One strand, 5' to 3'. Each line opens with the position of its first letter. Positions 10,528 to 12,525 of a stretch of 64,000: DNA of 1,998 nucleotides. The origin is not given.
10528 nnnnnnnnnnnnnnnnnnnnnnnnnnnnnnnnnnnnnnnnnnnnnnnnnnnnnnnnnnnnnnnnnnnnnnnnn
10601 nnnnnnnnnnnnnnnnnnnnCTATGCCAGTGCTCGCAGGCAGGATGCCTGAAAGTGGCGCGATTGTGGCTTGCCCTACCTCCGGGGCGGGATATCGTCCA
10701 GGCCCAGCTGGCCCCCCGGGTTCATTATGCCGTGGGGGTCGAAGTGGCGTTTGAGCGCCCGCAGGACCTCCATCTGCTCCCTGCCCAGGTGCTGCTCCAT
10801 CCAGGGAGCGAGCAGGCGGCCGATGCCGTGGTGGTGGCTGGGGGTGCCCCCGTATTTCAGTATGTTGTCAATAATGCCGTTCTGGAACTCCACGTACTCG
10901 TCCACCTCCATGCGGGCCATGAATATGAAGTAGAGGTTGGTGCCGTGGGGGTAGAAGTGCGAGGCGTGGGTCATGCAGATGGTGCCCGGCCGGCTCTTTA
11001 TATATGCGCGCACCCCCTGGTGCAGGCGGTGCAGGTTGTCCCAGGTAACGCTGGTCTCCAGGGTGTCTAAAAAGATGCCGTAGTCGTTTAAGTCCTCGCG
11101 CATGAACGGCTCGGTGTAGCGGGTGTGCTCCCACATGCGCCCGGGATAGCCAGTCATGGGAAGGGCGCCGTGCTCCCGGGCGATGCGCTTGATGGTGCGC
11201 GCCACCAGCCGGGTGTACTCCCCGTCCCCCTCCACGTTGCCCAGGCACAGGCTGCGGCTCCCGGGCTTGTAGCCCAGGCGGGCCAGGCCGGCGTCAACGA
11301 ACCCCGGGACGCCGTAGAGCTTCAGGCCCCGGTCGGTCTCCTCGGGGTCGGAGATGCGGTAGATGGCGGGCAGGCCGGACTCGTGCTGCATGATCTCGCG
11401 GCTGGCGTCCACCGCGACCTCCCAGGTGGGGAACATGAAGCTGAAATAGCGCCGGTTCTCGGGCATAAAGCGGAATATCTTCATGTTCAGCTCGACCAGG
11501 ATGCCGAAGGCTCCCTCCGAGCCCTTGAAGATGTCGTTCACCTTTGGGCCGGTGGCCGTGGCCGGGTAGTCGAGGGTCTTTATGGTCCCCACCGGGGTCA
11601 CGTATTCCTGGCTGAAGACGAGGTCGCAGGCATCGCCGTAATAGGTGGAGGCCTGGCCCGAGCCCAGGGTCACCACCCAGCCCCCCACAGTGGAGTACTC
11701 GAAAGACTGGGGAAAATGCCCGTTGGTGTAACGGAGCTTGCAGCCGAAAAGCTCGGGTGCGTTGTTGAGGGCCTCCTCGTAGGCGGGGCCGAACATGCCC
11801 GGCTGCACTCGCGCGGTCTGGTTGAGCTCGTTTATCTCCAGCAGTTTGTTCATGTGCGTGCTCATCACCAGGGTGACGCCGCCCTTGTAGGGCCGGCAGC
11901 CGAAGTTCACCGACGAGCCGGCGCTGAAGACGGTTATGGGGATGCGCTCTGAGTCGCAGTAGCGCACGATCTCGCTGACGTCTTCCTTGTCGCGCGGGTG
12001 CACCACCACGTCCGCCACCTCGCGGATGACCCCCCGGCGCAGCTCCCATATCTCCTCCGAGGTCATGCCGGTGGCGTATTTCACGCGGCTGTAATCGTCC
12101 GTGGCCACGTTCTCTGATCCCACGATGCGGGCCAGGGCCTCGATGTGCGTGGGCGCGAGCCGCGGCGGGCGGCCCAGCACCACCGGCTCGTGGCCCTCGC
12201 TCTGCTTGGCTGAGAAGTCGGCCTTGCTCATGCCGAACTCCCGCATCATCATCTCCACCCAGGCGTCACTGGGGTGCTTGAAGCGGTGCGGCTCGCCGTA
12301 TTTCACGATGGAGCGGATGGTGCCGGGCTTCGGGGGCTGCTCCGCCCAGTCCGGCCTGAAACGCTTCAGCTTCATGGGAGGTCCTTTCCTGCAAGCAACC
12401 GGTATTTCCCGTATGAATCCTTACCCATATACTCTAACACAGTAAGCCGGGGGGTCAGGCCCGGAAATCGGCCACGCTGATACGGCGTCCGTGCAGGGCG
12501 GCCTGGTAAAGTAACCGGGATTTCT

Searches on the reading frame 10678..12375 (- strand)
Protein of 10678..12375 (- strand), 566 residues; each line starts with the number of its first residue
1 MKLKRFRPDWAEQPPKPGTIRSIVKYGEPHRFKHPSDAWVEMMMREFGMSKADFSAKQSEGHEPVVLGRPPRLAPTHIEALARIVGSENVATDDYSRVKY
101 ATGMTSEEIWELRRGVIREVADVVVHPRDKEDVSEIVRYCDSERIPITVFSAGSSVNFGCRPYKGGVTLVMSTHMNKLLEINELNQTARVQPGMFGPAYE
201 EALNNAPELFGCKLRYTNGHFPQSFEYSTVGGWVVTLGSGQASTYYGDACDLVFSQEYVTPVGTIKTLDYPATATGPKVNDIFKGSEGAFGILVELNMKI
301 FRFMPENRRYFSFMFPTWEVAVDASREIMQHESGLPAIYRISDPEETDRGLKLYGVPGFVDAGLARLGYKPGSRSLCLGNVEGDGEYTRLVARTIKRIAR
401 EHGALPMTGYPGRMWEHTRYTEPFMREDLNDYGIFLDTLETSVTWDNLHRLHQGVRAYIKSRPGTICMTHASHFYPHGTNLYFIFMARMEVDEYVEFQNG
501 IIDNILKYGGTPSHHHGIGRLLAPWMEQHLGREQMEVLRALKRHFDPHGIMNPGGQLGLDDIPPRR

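Call 16: search_protein_families(library=pfam, proteins=[window:10678-12375:-], max_evalue=0.00001)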
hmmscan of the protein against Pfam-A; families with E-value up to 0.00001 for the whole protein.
window:10678-12375:- (566 aa): 2 families
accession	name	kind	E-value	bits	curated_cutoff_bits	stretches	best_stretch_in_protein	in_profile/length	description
PF02913.24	FAD-oxidase_C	-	8.1e-39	134.2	21.2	1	305-554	2-246/248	FAD linked oxidases, C-terminal domain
PF01565.28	FAD_binding_4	-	3.2e-29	101.8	26.4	1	122-268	2-138/139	FAD binding domain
